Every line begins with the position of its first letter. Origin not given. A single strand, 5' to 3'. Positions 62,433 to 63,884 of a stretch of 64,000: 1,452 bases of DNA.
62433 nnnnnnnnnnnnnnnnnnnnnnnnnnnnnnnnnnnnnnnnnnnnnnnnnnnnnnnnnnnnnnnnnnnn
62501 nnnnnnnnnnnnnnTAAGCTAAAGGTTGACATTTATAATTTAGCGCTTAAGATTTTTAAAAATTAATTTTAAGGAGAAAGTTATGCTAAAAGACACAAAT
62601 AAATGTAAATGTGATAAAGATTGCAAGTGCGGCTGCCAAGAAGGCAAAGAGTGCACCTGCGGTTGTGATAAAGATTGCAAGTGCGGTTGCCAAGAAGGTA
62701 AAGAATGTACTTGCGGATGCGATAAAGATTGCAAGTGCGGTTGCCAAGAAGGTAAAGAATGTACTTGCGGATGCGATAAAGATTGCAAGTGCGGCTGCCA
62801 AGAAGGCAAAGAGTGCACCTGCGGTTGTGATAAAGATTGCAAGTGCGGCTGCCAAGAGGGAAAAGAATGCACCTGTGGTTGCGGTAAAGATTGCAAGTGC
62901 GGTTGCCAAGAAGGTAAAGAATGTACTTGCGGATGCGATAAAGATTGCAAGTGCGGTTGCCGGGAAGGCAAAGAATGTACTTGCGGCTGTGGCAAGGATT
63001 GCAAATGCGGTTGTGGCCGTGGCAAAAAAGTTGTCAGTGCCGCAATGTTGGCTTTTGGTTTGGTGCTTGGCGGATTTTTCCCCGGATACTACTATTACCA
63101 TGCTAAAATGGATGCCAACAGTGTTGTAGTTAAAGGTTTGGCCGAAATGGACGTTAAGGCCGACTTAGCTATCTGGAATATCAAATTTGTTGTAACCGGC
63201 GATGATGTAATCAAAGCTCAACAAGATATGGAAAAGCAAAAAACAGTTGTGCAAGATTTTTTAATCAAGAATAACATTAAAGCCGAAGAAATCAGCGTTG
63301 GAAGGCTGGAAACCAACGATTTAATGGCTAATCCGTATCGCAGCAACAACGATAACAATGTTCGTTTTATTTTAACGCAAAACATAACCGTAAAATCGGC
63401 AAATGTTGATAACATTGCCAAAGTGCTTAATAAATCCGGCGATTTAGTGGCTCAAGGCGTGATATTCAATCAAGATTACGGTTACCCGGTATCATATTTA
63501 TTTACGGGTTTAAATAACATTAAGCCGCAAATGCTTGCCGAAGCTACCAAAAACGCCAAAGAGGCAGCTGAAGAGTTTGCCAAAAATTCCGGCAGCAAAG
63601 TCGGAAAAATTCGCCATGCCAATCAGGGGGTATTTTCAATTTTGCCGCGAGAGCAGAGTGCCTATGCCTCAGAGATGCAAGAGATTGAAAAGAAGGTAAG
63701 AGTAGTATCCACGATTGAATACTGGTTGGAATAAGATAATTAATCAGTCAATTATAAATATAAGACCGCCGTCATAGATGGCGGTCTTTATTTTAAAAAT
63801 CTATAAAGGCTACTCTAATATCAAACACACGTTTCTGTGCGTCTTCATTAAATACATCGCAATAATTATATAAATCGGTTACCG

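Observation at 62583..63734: Metallothionein-like Cys-rich 18-aa tandem repeats fused to a membrane-anchored SIMPL domain, encoded by a 54-bp tandem repeat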

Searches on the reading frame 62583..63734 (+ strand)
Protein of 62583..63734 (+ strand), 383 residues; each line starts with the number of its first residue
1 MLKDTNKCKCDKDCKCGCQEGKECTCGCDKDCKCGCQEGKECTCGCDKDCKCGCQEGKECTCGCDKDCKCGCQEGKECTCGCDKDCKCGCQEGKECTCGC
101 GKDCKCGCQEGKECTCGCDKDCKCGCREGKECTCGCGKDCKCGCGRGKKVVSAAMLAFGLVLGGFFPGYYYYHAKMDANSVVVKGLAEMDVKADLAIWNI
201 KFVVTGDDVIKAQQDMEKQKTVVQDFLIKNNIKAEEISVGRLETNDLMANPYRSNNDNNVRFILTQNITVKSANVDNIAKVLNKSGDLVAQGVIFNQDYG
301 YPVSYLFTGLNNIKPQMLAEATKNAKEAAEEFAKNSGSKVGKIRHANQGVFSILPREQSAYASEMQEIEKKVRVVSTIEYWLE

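Call 4: search_protein_families(library=pfam, proteins=[window:62583-63731:+], max_evalue=1)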
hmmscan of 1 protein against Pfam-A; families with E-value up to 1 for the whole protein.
window:62583-63731:+ (383 aa): 2 families
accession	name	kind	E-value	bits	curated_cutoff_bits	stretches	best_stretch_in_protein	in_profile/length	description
PF04402.19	SIMPL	-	1.5e-23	84.6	25.2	1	181-362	1-177/205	Protein of unknown function (DUF541)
PF05594.20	Fil_haemagg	-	0.15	13.2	21.5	1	255-296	15-56/72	Haemagglutinin repeat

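Call 5: search_protein_families(library=ncbifam, proteins=[window:62583-63731:+], max_evalue=1)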
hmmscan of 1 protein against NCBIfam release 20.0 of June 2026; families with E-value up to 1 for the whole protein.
window:62583-63731:+ (383 aa): 1 family
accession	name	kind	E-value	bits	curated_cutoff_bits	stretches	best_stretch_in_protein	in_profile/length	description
NF008299.0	PRK11087.1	equivalog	7.2e-06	25.5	249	1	174-344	25-187/238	oxidative stress defense protein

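Call 7: find_homologous_proteins(query=window:62583-63731:+)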
Query window:62583-63731:+ (383 aa): 3132 proteins with E <= 0.001 among 7388 candidates; the best 120 are listed.
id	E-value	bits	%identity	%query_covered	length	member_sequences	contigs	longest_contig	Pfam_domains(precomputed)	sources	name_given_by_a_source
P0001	5.5e-195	666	89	88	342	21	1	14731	PF04402.20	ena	-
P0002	6.8e-175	600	89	79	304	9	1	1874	PF04402.20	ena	-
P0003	1.4e-149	517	86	69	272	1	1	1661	PF04402.20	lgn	-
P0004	1.4e-149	517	78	75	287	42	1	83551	PF04402.20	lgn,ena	-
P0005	5.8e-147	508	77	83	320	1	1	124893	PF04402.20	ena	-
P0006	7.3e-137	475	71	76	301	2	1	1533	PF04402.20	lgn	-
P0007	1.1e-131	458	71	77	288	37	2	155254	PF04402.20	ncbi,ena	-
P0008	1.3e-126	441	71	72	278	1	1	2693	PF04402.20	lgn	-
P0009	1.5e-126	441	71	72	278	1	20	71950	PF04402.20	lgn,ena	-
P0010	1.7e-126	441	71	72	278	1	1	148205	PF04402.20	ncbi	-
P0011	6.2e-126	439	71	72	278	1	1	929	PF04402.20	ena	-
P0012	7.6e-126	438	71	72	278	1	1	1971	PF04402.20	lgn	-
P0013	1.0e-125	438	71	72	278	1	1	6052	PF04402.20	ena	-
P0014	2.8e-125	437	71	72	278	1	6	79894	PF04402.20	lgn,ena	-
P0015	4.1e-125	436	71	72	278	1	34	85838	PF04402.20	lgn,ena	-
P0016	4.4e-125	436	72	70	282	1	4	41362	PF04402.20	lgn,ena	-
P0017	7.1e-125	435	70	72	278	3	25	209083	PF04402.20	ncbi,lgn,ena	-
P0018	9.2e-125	435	70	72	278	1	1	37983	PF04402.20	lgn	-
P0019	1.1e-124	435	67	77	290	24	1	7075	PF04402.20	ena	-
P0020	1.2e-123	431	70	72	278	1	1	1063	PF04402.20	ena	-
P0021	1.5e-122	428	70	71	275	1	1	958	PF04402.20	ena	-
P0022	8.4e-120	418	75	67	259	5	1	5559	PF04402.20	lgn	-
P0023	2.8e-117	410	70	72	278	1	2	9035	PF04402.20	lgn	-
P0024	5.1e-110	386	71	62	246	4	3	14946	PF04402.20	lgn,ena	-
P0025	9.4e-110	385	71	63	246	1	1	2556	PF04402.20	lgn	-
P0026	2.5e-109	384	56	85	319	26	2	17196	PF04402.20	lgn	-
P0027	1.1e-108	382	76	61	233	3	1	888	PF04402.20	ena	-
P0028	1.3e-108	382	60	75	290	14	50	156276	PF04402.20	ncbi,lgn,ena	-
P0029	3.3e-108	380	69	63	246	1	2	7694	PF04402.20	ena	-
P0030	1.8e-107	378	71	63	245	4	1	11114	PF04402.20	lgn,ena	-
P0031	3.3e-107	377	67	57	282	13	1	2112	PF04402.20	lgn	-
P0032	6.2e-107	376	71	63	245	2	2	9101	PF04402.20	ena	-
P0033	4.2e-106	373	69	64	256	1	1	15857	PF04402.20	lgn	-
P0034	7.5e-106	373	56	78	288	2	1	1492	PF04402.20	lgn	-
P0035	3.3e-104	367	60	70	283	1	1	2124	PF04402.20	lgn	-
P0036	3.4e-104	367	67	57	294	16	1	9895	PF04402.20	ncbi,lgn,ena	-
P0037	1.7e-103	365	61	70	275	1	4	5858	PF04402.20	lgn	-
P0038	1.9e-103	365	60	70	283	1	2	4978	PF04402.20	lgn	-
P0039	2.0e-103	365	58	69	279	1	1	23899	PF04402.20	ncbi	-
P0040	6.2e-103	363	64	67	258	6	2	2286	PF04402.20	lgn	-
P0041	1.1e-102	362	60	72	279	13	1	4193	PF04402.20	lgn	-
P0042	1.4e-102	362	60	72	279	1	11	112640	PF04402.20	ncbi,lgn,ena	-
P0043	1.5e-102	362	65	67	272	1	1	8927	PF04402.20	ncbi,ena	-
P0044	1.8e-102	361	70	63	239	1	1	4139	PF04402.20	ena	-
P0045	1.9e-102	361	59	73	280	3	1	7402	PF04402.20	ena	-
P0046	2.5e-102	361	58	75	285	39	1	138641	PF04402.20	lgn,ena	-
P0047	2.9e-102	361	64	68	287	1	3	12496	PF04402.20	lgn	-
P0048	6.8e-102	360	54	80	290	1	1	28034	PF04402.20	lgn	-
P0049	1.2e-101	359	59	70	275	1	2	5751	PF04402.20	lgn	-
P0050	1.2e-101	359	58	75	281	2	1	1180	PF04402.20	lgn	-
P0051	1.2e-101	359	58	75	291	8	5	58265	PF04402.20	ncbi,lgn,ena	-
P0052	5.8e-101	356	58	71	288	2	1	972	PF04402.20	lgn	-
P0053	7.5e-100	353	68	64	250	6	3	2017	PF04402.20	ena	-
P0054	1.8e-99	352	58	70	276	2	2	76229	PF04402.20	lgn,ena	-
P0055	1.9e-99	351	68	62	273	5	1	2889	PF04402.20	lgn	-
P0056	2.1e-99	351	69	62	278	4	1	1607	PF04402.20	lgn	-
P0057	2.9e-99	351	58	70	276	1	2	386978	PF04402.20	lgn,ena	-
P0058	7.6e-99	349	69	57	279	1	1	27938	PF04402.20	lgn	-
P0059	2.8e-98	348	70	60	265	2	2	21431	PF04402.20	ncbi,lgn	-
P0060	4.2e-98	347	66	64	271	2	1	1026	PF04402.20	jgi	-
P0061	4.4e-98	347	67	64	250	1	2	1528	PF04402.20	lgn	-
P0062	4.8e-98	347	69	60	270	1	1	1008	PF04402.20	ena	-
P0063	8.4e-98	346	69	57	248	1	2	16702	PF04402.20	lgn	-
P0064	1.1e-97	346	58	70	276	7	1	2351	PF04402.20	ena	-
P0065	1.2e-97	345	56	75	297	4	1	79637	PF04402.20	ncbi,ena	-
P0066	8.7e-97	343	68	61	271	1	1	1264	PF04402.20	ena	-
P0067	2.6e-96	341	64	66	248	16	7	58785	PF04402.20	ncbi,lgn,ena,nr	ncbi:MAG: SIMPL domain-containing protein [Alphaproteobacteria bacterium]|nr:SIMPL domain-containing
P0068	2.8e-96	341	58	71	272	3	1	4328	PF04402.20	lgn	-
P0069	3.7e-96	341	58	70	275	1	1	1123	PF04402.20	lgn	-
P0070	4.5e-96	340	67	60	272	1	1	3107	PF04402.20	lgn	-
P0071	8.3e-96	339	61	69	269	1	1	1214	PF04402.20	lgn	-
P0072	9.1e-96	339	69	57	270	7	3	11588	PF04402.20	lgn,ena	-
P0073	1.0e-95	339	63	67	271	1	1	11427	PF04402.20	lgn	-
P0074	1.3e-95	339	68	61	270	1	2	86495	PF04402.20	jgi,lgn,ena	-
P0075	1.5e-95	339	66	62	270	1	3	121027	PF04402.20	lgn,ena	-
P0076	2.6e-95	338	68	60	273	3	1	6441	PF04402.20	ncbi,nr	ncbi:MAG TPA: hypothetical protein DIC64_02060, partial [Alphaproteobacteria bacterium]|nr:hypotheti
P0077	3.6e-95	337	64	63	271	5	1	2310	PF04402.20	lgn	-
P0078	3.6e-95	337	55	77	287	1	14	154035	PF04402.20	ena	-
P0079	9.6e-95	336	65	63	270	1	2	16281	PF04402.20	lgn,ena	-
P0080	1.2e-94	336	64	63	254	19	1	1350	PF04402.20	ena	-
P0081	2.3e-94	335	68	60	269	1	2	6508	PF04402.20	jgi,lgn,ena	-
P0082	2.7e-94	335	67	60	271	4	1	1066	PF04402.20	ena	-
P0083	2.7e-94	334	55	77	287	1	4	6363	PF04402.20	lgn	-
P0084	4.7e-94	334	67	61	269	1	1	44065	PF04402.20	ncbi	-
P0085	5.8e-94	333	57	69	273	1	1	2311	PF04402.20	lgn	-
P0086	6.6e-94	333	64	61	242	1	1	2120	PF04402.20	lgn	-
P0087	8.5e-94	333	61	67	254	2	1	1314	PF04402.20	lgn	-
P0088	9.4e-94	333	66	62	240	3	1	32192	PF04402.20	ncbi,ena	-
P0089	1.1e-93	333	64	64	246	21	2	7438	PF04402.20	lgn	-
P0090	1.1e-93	333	61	68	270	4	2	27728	PF04402.20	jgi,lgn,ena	-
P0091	1.6e-93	332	65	63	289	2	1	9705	PF04402.20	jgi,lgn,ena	-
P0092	1.7e-93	332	53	69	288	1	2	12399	PF04402.20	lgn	-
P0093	1.9e-93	332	65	62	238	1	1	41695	PF04402.20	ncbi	-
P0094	2.2e-93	332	62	66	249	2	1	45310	PF04402.20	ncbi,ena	-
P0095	2.2e-93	332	66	60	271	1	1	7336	PF04402.20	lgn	-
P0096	2.3e-93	331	62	65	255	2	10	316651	PF04402.20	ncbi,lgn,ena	-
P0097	6.8e-93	330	69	53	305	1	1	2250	PF04402.20,PF01078.28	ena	-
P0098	7.5e-93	330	64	62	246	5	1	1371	PF04402.20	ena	-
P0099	8.1e-93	330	65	62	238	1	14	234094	PF04402.20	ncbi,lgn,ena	-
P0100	1.7e-92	329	65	62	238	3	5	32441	PF04402.20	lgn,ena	-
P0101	1.8e-92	328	65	60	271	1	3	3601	PF04402.20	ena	-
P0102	2.9e-92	328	65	62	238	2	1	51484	PF04402.20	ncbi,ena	-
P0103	3.4e-92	328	65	62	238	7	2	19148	PF04402.20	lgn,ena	-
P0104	4.9e-92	327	64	62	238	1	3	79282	PF04402.20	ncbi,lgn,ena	-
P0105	5.6e-92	327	66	59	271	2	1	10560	PF04402.20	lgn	-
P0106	7.9e-92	326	64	63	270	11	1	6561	PF04402.20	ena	-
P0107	8.4e-92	326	66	57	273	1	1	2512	PF04402.20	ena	-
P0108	1.0e-91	326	62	66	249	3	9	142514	PF04402.20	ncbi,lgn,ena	-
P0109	1.2e-91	326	66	60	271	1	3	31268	PF04402.20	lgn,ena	-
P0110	1.3e-91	326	60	64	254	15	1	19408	PF04402.20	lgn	-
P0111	2.4e-91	325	64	61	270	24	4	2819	PF04402.20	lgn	-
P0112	2.8e-91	325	65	59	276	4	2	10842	PF04402.20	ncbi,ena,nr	ncbi:MAG: SIMPL domain-containing protein [Alphaproteobacteria bacterium]|nr:SIMPL domain-containing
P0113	3.0e-91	324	63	63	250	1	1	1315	PF04402.20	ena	-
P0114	4.4e-91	324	61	57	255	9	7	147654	PF04402.20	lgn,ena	-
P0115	7.1e-91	323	56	71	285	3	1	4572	PF04402.20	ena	-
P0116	8.0e-91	323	60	67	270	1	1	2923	PF04402.20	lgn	-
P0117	8.2e-91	323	64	61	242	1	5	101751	PF04402.20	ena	-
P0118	8.4e-91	323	62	63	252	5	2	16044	PF04402.20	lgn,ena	-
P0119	1.3e-90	322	63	62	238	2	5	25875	PF04402.20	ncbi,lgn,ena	-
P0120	1.4e-90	322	68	60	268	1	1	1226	PF04402.20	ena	-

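Call 11: find_encoding_contigs(protein=window:62583-63734:+, flank=10000, max_places=6)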
Protein window:62583-63734:+ (383 aa): 2 contigs read that carry it; 1 place shown.
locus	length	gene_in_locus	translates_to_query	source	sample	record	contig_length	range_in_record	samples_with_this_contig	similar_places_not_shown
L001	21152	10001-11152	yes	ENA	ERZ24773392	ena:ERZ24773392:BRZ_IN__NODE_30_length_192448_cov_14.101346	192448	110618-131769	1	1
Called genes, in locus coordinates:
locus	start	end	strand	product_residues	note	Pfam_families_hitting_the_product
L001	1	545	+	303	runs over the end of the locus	PF03631:Virul_fac_BrkB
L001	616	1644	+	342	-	PF00154:RecA_N, PF08423:Rad51, PF06745:ATPase (weak), PF01637:ATPase_2 (weak), PF27531:MT3502_N (weak), PF21096:RecA_C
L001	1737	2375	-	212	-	-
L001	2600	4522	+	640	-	PF00012:HSP70, PF06723:MreB_Mbl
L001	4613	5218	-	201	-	-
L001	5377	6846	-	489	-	PF02789:Peptidase_M17_N (weak), PF00883:Peptidase_M17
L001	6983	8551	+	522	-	-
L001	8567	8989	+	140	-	-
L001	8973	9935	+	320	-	PF01300:Sua5_yciO_yrdC, PF03481:Sua5_C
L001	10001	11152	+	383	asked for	PF04402:SIMPL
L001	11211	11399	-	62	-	-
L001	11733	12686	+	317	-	PF01544:CorA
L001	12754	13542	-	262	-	PF01925:TauE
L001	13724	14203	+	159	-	PF01252:Peptidase_A8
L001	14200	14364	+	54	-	PF11233:DUF3035 (weak)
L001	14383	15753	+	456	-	PF00675:Peptidase_M16, PF05193:Peptidase_M16_C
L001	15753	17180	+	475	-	PF00675:Peptidase_M16, PF05193:Peptidase_M16_C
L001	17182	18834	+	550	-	PF00342:PGI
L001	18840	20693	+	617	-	PF02518:HATPase_c, PF13589:HATPase_c_3, PF01119:DNA_mis_repair, PF08676:MutL_C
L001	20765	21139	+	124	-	-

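Call 12: find_encoding_contigs(protein=P0005, flank=3000, max_places=3)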
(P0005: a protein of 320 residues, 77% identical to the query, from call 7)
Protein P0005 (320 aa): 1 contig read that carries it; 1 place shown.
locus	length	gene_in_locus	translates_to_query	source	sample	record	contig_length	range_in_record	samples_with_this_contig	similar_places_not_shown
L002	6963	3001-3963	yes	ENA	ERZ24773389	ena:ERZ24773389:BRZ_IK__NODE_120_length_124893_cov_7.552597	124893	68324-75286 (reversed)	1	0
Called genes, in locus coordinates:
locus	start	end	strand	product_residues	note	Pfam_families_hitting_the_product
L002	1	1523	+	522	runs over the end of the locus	-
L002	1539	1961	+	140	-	-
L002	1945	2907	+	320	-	PF01300:Sua5_yciO_yrdC, PF03481:Sua5_C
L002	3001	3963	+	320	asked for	PF04402:SIMPL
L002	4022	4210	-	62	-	-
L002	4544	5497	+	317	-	PF01544:CorA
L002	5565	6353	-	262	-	PF01925:TauE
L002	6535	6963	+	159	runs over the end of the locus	PF01252:Peptidase_A8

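Call 13: find_encoding_contigs(protein=P0001, flank=5000, max_places=3)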
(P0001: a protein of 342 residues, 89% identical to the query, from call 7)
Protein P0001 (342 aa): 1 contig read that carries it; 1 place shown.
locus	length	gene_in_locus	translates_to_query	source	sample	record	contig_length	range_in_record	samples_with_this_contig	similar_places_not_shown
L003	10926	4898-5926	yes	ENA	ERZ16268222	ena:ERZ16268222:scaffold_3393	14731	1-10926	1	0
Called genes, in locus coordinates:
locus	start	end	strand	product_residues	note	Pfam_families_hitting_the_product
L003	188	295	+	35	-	-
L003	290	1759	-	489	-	PF00883:Peptidase_M17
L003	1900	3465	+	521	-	-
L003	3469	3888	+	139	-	-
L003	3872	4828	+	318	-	PF01300:Sua5_yciO_yrdC, PF03481:Sua5_C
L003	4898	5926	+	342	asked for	PF04402:SIMPL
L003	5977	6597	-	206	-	-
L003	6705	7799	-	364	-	PF04055:Radical_SAM, PF06969:HemN_C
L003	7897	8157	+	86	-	-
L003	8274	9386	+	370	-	PF09925:DUF2157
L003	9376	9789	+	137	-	PF14345:GDYXXLXY (faint)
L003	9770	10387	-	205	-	-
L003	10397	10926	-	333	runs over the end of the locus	-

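Call 14: find_encoding_contigs(protein=P0007, flank=5000, max_places=3)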
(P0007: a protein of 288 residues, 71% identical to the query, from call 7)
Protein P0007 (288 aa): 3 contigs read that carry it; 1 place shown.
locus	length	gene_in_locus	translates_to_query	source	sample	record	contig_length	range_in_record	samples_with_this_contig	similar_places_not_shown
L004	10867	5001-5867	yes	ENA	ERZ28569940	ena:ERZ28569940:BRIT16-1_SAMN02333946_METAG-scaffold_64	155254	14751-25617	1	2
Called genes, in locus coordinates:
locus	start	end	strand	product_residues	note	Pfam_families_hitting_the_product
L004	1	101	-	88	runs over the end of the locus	-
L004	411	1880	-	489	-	PF02789:Peptidase_M17_N (weak), PF00883:Peptidase_M17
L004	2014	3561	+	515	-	-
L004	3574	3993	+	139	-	-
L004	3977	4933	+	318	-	PF01300:Sua5_yciO_yrdC, PF03481:Sua5_C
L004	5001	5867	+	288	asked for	PF04402:SIMPL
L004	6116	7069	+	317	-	PF01544:CorA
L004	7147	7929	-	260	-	PF01925:TauE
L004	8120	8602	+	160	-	PF01252:Peptidase_A8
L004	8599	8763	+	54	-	-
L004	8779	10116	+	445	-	PF00675:Peptidase_M16, PF05193:Peptidase_M16_C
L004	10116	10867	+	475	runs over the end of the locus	PF00675:Peptidase_M16 (weak), PF05193:Peptidase_M16_C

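Call 23: search_solved_structures(query=A1, max_evalue=1, show_alignments=1)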
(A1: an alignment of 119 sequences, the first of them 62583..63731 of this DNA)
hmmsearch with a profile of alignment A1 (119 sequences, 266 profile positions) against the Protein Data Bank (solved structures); distinct sequences matched with E-value up to 1: 3.
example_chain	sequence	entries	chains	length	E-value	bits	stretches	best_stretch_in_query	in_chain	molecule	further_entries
10am_A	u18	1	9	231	2e-52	181.6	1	38-266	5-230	Periplasmic protein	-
7c50_A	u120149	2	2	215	4.1e-51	177.3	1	59-266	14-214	SIMPL domain-containing protein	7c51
4hvz_A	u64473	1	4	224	0.29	13.8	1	63-176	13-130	26 kDa periplasmic immunogenic protein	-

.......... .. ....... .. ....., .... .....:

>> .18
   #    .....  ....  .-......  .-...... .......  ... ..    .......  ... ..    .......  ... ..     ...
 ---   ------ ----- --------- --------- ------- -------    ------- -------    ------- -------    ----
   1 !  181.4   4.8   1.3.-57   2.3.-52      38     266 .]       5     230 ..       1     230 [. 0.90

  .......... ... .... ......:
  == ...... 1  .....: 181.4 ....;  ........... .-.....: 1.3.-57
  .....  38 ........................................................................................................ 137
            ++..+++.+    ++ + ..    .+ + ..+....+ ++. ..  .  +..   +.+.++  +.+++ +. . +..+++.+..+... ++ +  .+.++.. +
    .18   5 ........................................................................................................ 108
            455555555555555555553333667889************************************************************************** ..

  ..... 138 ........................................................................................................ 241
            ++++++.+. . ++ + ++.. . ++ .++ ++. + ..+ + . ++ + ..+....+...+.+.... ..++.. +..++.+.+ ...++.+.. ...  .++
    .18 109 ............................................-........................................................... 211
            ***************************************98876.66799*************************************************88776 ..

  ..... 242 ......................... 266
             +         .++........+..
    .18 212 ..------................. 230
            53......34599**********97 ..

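Call 27: find_related_loci(query=A1, collection=genome_contigs, flank=4000)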
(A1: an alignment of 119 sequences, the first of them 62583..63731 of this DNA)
Query A1 (383 aa) in genome_contigs; peptide patterns used: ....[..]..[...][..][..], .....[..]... (x = any residue, [..] = any of these).
275 stretches matched a pattern; 249 encode a relative of the query (tblastn E <= 1e-3); the best 80 are kept; 80 distinct loci.
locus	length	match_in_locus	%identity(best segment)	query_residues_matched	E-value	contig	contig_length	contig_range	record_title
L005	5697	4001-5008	88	46-383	0e+0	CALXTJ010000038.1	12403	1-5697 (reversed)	MAG: uncultured Alphaproteobacteria bacterium isolate BRZ_KS__bin114 genome assembly, contig: BRZ_KS__NODE_9270_length_1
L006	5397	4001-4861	81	1-383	2e-146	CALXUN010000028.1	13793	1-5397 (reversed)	MAG: uncultured Alphaproteobacteria bacterium isolate BRZ_FB__bin86 genome assembly, contig: BRZ_FB__NODE_5762_length_13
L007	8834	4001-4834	81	1-383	5e-142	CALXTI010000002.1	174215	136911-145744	MAG: uncultured Alphaproteobacteria bacterium isolate BRZ_LA__bin12 genome assembly, contig: BRZ_LA__NODE_20_length_1742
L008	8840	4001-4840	79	1-383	6e-139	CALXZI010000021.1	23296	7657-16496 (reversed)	MAG: uncultured Alphaproteobacteria bacterium isolate BRZ_RN__bin68 genome assembly, contig: BRZ_RN__NODE_2490_length_23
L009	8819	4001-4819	77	98-383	4e-137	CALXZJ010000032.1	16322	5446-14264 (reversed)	MAG: uncultured Alphaproteobacteria bacterium isolate BRZ_EQ__bin53 genome assembly, contig: BRZ_EQ__NODE_5422_length_16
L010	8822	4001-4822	72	104-383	1e-124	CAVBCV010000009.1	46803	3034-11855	Lachnospiraceae bacterium isolate H07603-L1_cleanbin_000017 genome assembly, contig: Spades_H07603-L1_contig_439, whole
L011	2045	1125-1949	67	91-383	2e-131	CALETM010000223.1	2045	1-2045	MAG TPA_asm: uncultured Alphaproteobacteria bacterium isolate ERR2619727_bin.69_CONCOCT_v1.1_MAG genome assembly, contig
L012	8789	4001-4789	71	109-383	1e-122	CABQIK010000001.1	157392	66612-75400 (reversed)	MAG TPA_asm: uncultured Alphaproteobacteria bacterium isolate MGYG-HGUT-00610 genome assembly, contig: GUT_GENOME018669_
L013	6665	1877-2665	71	109-383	1e-122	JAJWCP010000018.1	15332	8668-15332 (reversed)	MAG: Proteobacteria bacterium isolate B13_bin.31.fa NODE_680_length_15332_cov_6.992211, whole genome shotgun sequence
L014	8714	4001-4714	71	146-383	1e-118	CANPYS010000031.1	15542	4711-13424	MAG: uncultured Alphaproteobacteria bacterium isolate Lapin-001__bin79 genome assembly, contig: Lapin-001__NODE_3776_len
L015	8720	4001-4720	71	142-383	1e-115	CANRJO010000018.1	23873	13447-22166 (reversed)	MAG: uncultured Alphaproteobacteria bacterium isolate Lapin-021__bin60 genome assembly, contig: Lapin-021__NODE_2377_len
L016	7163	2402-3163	65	128-383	2e-113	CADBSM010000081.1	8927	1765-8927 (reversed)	MAG: uncultured proteobacterium isolate RUG14252 genome assembly, contig: RUG14252_asm_81, whole genome shotgun sequence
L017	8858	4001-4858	60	7-383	2e-112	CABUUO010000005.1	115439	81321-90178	MAG TPA_asm: uncultured proteobacterium isolate MGYG-HGUT-04400 genome assembly, contig: GUT_GENOME272660_5, whole genom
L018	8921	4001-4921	56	1-383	2e-111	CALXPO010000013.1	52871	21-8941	MAG: uncultured Alphaproteobacteria bacterium isolate E30__bin94 genome assembly, contig: E30__k127_1703304, whole genom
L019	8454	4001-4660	70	164-383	1e-107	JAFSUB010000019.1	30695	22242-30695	MAG: Alphaproteobacteria bacterium isolate RGIG3474 Goat_Rumen.Co__c2115199, whole genome shotgun sequence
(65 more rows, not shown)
